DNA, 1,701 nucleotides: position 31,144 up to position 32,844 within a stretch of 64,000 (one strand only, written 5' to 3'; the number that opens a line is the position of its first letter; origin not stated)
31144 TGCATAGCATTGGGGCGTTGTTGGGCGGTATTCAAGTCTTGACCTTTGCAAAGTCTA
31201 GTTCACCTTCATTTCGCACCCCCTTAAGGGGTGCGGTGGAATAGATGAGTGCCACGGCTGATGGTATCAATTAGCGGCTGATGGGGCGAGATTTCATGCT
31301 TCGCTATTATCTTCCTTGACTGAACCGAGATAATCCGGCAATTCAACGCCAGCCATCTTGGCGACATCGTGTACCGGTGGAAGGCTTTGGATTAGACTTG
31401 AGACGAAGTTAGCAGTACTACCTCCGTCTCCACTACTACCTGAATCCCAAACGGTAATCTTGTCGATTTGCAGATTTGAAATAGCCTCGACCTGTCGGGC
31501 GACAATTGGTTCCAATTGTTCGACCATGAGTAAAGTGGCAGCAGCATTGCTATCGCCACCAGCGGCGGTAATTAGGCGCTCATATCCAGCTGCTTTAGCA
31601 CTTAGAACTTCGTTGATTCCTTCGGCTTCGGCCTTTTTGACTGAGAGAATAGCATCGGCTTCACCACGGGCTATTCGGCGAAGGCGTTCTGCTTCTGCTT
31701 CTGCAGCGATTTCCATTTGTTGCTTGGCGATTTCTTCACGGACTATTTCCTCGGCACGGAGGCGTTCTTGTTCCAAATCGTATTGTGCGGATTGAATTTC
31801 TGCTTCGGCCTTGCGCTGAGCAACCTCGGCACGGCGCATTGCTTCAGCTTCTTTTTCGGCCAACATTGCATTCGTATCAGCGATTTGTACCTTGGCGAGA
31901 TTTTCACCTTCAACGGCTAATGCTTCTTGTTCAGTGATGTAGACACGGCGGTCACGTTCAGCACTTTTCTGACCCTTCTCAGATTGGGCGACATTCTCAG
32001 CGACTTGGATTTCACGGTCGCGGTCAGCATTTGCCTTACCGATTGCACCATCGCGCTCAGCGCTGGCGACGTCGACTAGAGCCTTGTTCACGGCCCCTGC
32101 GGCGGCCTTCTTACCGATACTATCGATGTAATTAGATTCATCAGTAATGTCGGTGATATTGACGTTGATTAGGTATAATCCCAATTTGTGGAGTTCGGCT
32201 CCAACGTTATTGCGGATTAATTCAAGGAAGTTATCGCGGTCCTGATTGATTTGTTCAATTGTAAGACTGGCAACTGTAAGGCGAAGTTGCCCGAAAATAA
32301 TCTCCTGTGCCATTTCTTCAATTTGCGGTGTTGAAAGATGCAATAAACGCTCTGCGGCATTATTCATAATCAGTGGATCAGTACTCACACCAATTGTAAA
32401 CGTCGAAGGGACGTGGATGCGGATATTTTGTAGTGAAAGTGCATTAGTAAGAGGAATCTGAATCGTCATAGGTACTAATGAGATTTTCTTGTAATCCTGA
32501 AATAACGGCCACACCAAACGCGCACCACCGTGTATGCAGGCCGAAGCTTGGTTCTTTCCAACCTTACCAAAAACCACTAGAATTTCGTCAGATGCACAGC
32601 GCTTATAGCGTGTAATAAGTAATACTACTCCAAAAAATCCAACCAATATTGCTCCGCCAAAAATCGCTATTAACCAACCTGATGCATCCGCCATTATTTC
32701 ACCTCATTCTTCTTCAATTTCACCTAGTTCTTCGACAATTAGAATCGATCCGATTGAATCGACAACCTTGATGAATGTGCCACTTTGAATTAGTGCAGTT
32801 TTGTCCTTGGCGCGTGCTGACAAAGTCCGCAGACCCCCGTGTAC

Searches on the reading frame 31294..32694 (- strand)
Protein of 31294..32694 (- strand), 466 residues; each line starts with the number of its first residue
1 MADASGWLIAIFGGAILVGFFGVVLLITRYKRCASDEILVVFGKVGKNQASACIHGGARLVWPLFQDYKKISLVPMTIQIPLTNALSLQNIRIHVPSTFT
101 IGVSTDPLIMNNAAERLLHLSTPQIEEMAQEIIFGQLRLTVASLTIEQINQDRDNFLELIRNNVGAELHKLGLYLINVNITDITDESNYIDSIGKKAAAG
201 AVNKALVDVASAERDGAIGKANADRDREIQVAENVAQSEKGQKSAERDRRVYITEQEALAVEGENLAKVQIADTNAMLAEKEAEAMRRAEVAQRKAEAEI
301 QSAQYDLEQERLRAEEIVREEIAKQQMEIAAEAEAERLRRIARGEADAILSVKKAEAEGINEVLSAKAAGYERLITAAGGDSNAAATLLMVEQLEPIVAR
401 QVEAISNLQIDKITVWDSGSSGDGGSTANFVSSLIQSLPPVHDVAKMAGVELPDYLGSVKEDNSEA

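Call 58: search_protein_families(library=pfam, proteins=[window:31294-32694:-], max_evalue=0.00001)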
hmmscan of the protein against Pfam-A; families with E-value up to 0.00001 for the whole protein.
window:31294-32694:- (466 aa): 1 family
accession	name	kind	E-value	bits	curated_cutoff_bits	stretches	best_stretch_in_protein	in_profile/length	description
PF01145.31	Band_7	-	2.7e-25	89.9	23.6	1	36-213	6-175/176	SPFH domain / Band 7 family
